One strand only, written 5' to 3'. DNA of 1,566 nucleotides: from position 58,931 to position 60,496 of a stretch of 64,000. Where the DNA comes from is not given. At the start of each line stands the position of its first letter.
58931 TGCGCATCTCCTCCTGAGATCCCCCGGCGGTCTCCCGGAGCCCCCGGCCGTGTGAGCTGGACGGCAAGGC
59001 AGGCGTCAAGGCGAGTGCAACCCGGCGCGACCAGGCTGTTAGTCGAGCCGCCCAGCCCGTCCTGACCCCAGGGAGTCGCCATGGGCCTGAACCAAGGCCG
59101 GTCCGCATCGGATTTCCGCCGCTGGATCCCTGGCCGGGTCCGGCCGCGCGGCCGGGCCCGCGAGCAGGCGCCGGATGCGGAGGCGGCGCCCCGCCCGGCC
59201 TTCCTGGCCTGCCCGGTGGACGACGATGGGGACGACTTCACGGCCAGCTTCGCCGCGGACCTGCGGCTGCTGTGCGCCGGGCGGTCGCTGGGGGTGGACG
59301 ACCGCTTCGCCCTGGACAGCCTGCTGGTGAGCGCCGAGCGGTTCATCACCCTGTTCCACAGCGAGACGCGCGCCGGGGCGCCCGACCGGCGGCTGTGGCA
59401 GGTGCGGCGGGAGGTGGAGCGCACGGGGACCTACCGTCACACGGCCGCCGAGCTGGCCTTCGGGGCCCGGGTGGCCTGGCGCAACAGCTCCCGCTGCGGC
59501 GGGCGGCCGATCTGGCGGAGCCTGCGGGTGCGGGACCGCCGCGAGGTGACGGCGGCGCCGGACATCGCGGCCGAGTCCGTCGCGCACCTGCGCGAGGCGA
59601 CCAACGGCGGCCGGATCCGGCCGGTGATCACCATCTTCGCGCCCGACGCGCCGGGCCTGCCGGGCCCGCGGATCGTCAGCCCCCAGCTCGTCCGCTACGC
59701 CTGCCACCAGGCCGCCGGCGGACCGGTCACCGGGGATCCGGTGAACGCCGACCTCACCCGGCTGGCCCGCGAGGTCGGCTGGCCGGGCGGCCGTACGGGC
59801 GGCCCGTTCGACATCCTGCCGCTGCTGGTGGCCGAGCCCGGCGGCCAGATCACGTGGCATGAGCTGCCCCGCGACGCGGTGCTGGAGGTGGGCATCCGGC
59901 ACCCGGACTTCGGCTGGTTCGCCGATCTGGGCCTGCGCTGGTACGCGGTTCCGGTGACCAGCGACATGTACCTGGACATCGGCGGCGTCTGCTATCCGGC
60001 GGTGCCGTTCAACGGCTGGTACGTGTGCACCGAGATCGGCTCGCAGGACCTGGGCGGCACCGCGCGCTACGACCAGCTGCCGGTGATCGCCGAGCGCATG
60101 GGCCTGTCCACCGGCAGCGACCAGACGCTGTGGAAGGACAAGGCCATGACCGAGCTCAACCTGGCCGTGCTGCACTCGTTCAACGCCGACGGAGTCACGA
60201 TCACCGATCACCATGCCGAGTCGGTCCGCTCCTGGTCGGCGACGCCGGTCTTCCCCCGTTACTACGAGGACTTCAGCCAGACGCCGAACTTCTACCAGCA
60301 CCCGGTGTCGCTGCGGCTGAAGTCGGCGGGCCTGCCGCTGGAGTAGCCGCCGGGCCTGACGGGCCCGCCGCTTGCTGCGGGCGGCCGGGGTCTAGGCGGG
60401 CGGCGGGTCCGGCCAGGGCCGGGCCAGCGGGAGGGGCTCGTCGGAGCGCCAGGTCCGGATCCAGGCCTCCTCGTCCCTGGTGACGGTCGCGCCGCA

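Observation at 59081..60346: Nitric-oxide-synthase oxygenase homologue with CGGR heme loop and a deleted pterin-binding segment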

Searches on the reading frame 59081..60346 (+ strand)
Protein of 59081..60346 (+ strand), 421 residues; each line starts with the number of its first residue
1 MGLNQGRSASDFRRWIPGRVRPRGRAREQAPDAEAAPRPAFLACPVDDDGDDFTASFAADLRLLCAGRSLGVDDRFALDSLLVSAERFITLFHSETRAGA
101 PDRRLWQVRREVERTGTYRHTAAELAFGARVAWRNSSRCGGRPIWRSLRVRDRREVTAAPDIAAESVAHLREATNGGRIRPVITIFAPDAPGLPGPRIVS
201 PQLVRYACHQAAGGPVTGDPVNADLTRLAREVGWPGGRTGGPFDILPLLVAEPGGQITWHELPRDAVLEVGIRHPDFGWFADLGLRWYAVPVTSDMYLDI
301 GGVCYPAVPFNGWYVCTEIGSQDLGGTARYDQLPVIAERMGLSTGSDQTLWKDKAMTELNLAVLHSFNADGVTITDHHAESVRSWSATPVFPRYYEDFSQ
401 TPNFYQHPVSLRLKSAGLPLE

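Call 3: search_protein_families(library=pfam, proteins=[window:59081-60343:+], max_evalue=0.01)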
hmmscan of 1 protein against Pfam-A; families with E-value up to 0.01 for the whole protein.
window:59081-60343:+ (421 aa): 1 family
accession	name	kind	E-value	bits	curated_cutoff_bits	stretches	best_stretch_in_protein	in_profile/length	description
PF02898.20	NO_synthase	-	1.5e-113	379.9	22.7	1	80-381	4-305/362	Nitric oxide synthase, oxygenase domain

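Call 4: search_protein_families(library=ncbifam, proteins=[window:59081-60343:+], max_evalue=0.01)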
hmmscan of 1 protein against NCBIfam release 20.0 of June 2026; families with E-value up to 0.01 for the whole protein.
window:59081-60343:+ (421 aa): 0 families

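Call 5: search_solved_structures(query=window:59081-60343:+, show_alignments=3)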
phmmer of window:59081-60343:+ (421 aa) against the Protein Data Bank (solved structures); distinct sequences matched with E-value up to 0.001: 81 (the best 60 are shown).
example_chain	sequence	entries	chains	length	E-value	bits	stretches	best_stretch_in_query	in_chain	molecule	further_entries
2flq_A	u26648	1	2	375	4.3e-89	302.6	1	79-380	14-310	Nitric Oxide Synthase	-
2amo_A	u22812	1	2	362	9.4e-85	288.3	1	86-380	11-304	Nitric oxide synthase oxygenase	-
2fc2_A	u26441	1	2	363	2.7e-84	286.8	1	101-380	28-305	Nitric Oxide Synthase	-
4d3u_A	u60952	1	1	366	5.3e-84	285.8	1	84-380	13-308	NITRIC OXIDE SYNTHASE OXYGENASE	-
4d3v_A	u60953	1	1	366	5.4e-84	285.8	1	84-380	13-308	NITRIC OXIDE SYNTHASE OXYGENASE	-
4d7i_A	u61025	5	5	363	5.5e-84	285.8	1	84-380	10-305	NITRIC OXIDE SYNTHASE OXYGENASE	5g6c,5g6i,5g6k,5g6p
1m7v_A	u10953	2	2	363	7.3e-84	285.4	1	101-380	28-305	Nitric Oxide Synthase | Nitric oxide synthase oxygenase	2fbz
4ugv_A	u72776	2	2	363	7.3e-84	285.4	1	84-380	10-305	NITRIC OXIDE SYNTHASE OXYGENASE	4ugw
11yv_A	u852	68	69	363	7.5e-84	285.3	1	84-380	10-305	Nitric oxide synthase oxygenase | NITRIC OXIDE SYNTHASE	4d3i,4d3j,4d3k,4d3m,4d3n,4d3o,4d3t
2an0_A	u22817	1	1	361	2.6e-83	283.5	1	86-380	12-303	Nitric Oxide Synthase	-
2an2_A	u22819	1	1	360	9.3e-83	281.7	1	86-380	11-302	P332G A333S double mutant of Nitric Oxide Synthase from Bacillus subtilis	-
1m7z_A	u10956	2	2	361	1.3e-82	281.2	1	101-380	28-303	Nitric oxide synthase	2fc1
1q2o_A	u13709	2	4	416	2.8e-80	273.6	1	79-382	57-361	Nitric-oxide synthase, endothelial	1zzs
1zzt_A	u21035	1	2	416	2.8e-80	273.6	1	79-382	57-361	Nitric-oxide synthase, endothelial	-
3n6e_A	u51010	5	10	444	3.3e-80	273.3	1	79-382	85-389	Nitric oxide synthase | 'Nitric oxide synthase | Nitric oxide synthase, endothelial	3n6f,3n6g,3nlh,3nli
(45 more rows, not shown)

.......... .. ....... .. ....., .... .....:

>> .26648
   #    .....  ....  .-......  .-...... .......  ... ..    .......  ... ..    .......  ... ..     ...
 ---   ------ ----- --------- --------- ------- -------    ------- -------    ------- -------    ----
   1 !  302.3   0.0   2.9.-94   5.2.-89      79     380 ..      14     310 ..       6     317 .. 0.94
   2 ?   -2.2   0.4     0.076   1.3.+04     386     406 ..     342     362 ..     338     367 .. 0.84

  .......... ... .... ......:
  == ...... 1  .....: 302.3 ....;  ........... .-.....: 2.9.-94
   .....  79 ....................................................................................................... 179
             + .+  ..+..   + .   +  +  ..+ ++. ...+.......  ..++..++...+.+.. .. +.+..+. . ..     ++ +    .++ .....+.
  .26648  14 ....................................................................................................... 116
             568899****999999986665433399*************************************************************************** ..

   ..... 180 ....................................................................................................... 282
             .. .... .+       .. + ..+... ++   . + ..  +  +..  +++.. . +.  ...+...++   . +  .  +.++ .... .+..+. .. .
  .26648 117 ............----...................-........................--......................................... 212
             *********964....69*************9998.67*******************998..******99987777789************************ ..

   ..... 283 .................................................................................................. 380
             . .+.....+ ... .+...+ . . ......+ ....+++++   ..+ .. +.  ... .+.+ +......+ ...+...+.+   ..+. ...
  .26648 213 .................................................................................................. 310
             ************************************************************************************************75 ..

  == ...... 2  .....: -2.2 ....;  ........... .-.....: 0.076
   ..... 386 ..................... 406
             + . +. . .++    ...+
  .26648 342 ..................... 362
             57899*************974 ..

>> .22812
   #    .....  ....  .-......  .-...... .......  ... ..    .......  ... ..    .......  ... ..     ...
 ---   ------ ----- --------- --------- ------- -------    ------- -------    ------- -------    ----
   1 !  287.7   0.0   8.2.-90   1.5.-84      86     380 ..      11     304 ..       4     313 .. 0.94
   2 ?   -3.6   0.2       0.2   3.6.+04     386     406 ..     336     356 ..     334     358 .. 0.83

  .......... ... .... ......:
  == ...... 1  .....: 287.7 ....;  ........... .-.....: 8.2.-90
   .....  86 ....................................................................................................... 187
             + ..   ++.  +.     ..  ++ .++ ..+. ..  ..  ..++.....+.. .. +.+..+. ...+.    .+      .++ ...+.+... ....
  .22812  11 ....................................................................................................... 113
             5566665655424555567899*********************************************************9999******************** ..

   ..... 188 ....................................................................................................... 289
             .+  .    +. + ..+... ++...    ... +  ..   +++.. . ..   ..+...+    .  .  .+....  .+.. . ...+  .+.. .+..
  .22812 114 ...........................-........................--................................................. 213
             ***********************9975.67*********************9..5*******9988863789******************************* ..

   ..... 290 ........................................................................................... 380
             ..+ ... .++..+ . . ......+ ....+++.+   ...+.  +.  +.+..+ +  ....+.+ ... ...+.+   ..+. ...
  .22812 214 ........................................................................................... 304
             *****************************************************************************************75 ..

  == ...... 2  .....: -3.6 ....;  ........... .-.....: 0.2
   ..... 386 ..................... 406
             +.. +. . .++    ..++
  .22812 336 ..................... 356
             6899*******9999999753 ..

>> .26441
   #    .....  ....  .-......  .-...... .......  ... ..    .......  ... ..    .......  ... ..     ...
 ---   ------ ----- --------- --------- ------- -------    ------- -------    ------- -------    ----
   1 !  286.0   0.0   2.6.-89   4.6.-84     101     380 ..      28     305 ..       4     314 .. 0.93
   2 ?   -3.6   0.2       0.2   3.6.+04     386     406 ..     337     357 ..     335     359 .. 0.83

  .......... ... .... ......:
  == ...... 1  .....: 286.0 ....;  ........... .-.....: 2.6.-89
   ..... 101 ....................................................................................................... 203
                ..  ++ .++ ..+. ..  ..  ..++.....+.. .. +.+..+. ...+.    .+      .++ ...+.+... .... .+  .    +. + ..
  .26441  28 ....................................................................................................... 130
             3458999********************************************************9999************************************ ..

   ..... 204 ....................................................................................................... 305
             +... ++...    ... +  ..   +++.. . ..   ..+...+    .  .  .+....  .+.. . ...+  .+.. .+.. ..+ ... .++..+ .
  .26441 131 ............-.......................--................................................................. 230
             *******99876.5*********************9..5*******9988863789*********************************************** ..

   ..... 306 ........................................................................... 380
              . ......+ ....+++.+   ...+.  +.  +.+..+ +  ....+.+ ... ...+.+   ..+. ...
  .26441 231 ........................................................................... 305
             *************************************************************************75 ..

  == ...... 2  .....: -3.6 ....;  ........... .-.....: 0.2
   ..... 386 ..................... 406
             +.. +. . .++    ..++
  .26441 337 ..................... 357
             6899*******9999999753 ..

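Call 6: find_homologous_proteins(query=window:59081-60343:+, max_evalue=1e-20)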
Query window:59081-60343:+ (421 aa): 2500 proteins with E <= 1e-20 among 8000 candidates; the best 120 are listed.
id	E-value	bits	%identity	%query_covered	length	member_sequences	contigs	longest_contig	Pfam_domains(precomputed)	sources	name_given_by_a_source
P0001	3.4e-276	934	96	100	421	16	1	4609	PF02898.21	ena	-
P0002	1.4e-248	843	89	100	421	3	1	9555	PF02898.21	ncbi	ncbi:MAG: nitric oxide synthase oxygenase [Streptosporangiaceae bacterium]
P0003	3.4e-228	776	80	99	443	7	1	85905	PF02898.21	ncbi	-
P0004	2.8e-227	773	78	99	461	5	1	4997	PF02898.21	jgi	jgi:nitric-oxide synthase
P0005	9.1e-225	765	79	99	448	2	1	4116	PF02898.21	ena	-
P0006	3.3e-224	763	78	99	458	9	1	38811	PF02898.21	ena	-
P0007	5.8e-216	736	76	98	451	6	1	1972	PF02898.21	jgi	jgi:nitric-oxide synthase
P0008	6.6e-211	719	80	98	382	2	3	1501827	PF02898.21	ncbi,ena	-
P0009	8.3e-211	719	79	98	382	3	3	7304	PF02898.21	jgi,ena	jgi:nitric-oxide synthase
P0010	8.1e-210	715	79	98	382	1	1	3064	PF02898.21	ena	-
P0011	9.1e-205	699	78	100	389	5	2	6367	PF02898.21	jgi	jgi:nitric-oxide synthase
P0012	2.8e-187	641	69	99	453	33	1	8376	PF02898.21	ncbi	-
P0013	1.1e-186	639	69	99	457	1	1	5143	PF02898.21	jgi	jgi:nitric-oxide synthase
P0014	2.2e-185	635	68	99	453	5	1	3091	PF02898.21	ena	-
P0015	7.3e-185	633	68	100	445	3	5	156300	PF02898.21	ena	-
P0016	1.4e-184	632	68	99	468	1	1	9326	PF02898.21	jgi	jgi:nitric-oxide synthase, bacterial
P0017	9.8e-184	629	69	98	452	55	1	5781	PF02898.21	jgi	-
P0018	1.8e-183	629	69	98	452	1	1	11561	PF02898.21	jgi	-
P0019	1.3e-182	626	72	90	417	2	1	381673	PF02898.21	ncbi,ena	-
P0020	1.8e-182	625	67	99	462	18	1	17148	PF02898.21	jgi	-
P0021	2.5e-182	625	78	83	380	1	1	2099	PF02898.21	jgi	-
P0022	3.6e-182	624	68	99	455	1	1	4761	PF02898.21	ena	-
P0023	4.6e-182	624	71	93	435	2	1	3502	PF02898.21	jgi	jgi:nitric-oxide synthase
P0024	1.7e-181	622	69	96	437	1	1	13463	PF02898.21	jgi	jgi:nitric-oxide synthase, bacterial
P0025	1.9e-181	622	67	98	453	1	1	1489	PF02898.21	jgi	jgi:nitric-oxide synthase, bacterial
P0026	5.0e-181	621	68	97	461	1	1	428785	PF02898.21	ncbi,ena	-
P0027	6.1e-181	620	69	97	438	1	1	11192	PF02898.21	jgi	jgi:nitric-oxide synthase, bacterial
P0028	1.2e-180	619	69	97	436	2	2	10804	PF02898.21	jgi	jgi:nitric-oxide synthase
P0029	1.0e-179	616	68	99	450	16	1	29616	PF02898.21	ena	-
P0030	1.2e-179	616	66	100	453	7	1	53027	PF02898.21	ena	-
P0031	1.5e-179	616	71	90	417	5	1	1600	PF02898.21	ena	-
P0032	1.6e-179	616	67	100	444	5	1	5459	PF02898.21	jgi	jgi:nitric-oxide synthase, bacterial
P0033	1.9e-179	615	66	100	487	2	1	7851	PF02898.21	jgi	jgi:nitric-oxide synthase, bacterial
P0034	6.5e-179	614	67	97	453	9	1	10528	PF02898.21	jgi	-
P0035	1.0e-178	613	68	96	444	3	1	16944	PF02898.21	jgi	jgi:nitric-oxide synthase, bacterial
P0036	1.5e-178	612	67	96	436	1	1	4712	PF02898.21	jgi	jgi:nitric-oxide synthase, bacterial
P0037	2.7e-178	612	68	94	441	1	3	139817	PF02898.21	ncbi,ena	-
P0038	3.0e-178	611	68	94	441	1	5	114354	PF02898.21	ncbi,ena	-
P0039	3.6e-178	611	66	99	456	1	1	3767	PF02898.21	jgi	jgi:nitric-oxide synthase, bacterial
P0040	4.3e-178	611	66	99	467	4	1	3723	PF02898.21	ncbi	-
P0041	8.1e-178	610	67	97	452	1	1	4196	PF02898.21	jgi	jgi:nitric-oxide synthase, bacterial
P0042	1.5e-177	609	67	94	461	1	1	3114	PF02898.21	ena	-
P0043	2.4e-177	608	67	98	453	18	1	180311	PF02898.21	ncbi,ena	-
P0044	4.1e-177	608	65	100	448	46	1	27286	PF02898.21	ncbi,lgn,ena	-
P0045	7.7e-177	607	67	98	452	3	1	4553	PF02898.21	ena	-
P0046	1.3e-176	606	67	98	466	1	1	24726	PF02898.21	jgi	jgi:nitric-oxide synthase, bacterial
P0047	2.1e-176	605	65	100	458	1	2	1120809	PF02898.21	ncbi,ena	-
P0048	2.7e-176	605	70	90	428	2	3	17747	PF02898.21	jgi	-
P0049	3.9e-176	604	65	99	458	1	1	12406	PF02898.21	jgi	jgi:nitric-oxide synthase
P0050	4.4e-176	604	65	100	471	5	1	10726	PF02898.21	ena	-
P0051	9.2e-176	603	70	89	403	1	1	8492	PF02898.21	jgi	-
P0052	9.9e-176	603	66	97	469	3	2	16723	PF02898.21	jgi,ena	-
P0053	1.0e-175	603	70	89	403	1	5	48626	PF02898.21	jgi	-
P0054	1.2e-175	603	67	92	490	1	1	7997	PF02898.21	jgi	jgi:nitric-oxide synthase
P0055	1.8e-175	602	70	89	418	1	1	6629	PF02898.21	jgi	jgi:nitric-oxide synthase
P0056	1.9e-175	602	66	97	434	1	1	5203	PF02898.21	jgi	jgi:nitric-oxide synthase, bacterial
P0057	3.1e-175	601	65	99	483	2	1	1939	PF02898.21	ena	-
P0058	3.7e-175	601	66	97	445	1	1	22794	PF02898.21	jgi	jgi:nitric-oxide synthase, bacterial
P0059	4.3e-175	601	67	97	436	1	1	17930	PF02898.21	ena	-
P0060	5.3e-175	601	70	89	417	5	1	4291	PF02898.21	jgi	-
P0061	6.3e-175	600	70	89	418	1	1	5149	PF02898.21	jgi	jgi:nitric-oxide synthase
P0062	6.7e-175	600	65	97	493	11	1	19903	PF02898.21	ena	-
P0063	2.5e-174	598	72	85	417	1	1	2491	PF02898.21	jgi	jgi:nitric-oxide synthase, bacterial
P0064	2.7e-174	598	65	98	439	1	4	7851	PF02898.21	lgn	-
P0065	4.2e-174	598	73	86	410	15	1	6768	PF02898.21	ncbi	ncbi:MAG TPA: nitric oxide synthase oxygenase [Streptosporangiaceae bacterium]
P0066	4.4e-174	598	67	99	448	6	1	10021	PF02898.21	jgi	jgi:nitric-oxide synthase, bacterial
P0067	7.8e-174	597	70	89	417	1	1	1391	PF02898.21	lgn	-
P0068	7.8e-174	597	66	100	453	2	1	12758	PF02898.21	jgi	jgi:nitric-oxide synthase, bacterial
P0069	8.0e-174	597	73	84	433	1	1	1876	PF02898.21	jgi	jgi:nitric-oxide synthase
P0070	9.0e-174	597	66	97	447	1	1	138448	PF02898.21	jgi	jgi:nitric-oxide synthase, bacterial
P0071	1.7e-173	596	64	99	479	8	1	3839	PF02898.21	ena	-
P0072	2.1e-173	595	66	92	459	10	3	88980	PF02898.21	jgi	jgi:nitric-oxide synthase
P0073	8.6e-173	593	65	99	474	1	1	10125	PF02898.21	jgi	jgi:nitric-oxide synthase, bacterial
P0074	8.8e-173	593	66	99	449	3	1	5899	PF02898.21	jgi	-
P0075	9.9e-173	593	69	89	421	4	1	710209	PF02898.21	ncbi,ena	-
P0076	1.3e-172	593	67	93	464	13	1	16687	PF02898.21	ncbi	-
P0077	1.8e-172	592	71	84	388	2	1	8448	PF02898.21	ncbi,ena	-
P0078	2.2e-172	592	75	81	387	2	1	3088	PF02898.21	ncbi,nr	ncbi:MAG TPA: nitric oxide synthase oxygenase, partial [Streptosporangiaceae bacterium]|nr:nitric ox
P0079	2.7e-172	592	66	97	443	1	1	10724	PF02898.21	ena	-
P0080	3.5e-172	591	67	90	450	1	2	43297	PF02898.21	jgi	jgi:nitric-oxide synthase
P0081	5.1e-172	591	65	99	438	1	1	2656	PF02898.21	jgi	jgi:nitric-oxide synthase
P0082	5.3e-172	591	69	90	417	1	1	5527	PF02898.21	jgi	jgi:nitric-oxide synthase, bacterial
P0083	6.3e-172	591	64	97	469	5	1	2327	PF02898.21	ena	-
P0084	7.9e-172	590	66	97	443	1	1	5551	PF02898.21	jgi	-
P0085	8.1e-172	590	69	89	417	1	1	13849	PF02898.21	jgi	jgi:nitric-oxide synthase, bacterial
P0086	1.4e-171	589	64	98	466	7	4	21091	PF02898.21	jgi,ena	-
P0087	3.5e-171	588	72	84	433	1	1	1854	PF02898.21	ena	-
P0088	4.0e-171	588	66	97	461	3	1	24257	PF02898.21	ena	-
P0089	4.4e-171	588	71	85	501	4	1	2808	PF02898.21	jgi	jgi:nitric-oxide synthase, bacterial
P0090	5.4e-171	587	64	97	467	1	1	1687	PF02898.21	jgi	-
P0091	6.4e-171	587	68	90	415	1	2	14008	PF02898.21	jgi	jgi:nitric-oxide synthase, bacterial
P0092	7.8e-171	587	72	84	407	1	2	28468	PF02898.21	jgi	jgi:nitric-oxide synthase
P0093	8.4e-171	587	64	97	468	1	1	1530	PF02898.21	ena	-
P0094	8.4e-171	587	64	97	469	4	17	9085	PF02898.21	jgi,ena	-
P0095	8.9e-171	587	66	96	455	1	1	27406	PF02898.21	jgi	jgi:nitric-oxide synthase, bacterial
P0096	9.5e-171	587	64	97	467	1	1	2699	PF02898.21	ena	-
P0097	9.5e-171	587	64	97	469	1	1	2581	PF02898.21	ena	-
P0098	9.6e-171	587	69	90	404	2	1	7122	PF02898.21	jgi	jgi:nitric-oxide synthase, bacterial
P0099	9.7e-171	587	64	97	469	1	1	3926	PF02898.21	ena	-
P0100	1.0e-170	587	64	97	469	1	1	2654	PF02898.21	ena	-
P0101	1.2e-170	586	68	90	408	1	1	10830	PF02898.21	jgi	jgi:nitric-oxide synthase, bacterial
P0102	1.2e-170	586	68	90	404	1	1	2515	PF02898.21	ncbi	ncbi:MAG TPA: nitric oxide synthase oxygenase [Streptosporangiaceae bacterium]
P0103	1.5e-170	586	64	97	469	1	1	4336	PF02898.21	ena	-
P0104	1.5e-170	586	64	97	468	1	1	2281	PF02898.21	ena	-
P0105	2.0e-170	586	64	99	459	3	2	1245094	PF02898.21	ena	-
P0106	2.1e-170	586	64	97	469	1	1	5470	PF02898.21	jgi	-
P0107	3.2e-170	585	69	89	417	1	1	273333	PF02898.21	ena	-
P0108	3.5e-170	585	63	98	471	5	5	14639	PF02898.21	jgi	jgi:nitric-oxide synthase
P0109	3.5e-170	585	64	97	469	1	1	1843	PF02898.21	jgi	-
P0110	4.4e-170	584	64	97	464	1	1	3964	PF02898.21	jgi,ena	-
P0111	4.9e-170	584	67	88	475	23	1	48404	PF02898.21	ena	-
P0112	6.9e-170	584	66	93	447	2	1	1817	PF02898.21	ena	-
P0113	8.1e-170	584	64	97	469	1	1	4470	PF02898.21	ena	-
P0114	9.0e-170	583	66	97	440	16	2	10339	PF02898.21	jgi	jgi:nitric-oxide synthase, bacterial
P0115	1.0e-169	583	64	97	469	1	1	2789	PF02898.21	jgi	-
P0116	1.2e-169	583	64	97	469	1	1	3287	PF02898.21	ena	-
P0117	1.4e-169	583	69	87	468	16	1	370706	PF02898.21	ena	-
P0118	1.7e-169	582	64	97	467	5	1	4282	PF02898.21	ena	-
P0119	1.8e-169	582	64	98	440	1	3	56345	PF02898.21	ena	-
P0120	1.8e-169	582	70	87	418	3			PF02898.21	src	-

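Call 10: find_encoding_contigs(protein=P0002, flank=10000, max_places=3)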
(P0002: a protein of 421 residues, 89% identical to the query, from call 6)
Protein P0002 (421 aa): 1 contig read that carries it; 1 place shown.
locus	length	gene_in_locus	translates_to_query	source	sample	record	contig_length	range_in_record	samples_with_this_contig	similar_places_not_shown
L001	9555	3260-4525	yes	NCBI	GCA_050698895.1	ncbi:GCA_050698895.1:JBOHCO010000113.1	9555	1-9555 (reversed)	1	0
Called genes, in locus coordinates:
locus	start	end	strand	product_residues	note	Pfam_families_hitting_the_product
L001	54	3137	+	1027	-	PF00486:Trans_reg_C (weak), PF03704:BTAD, PF00931:NB-ARC, PF13191:AAA_16, PF13424:TPR_12 (weak), PF13424:TPR_12, PF14938:SNAP (weak), PF13424:TPR_12, +9 more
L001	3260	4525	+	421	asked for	PF02898:NO_synthase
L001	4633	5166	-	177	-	PF01638:HxlR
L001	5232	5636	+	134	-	PF00561:Abhydrolase_1 (weak)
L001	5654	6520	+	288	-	PF05368:NmrA, PF13460:NAD_binding_10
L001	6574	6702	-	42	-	-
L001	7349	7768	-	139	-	PF08327:AHSA1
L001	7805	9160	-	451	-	PF01565:FAD_binding_4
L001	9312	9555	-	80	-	PF00196:GerE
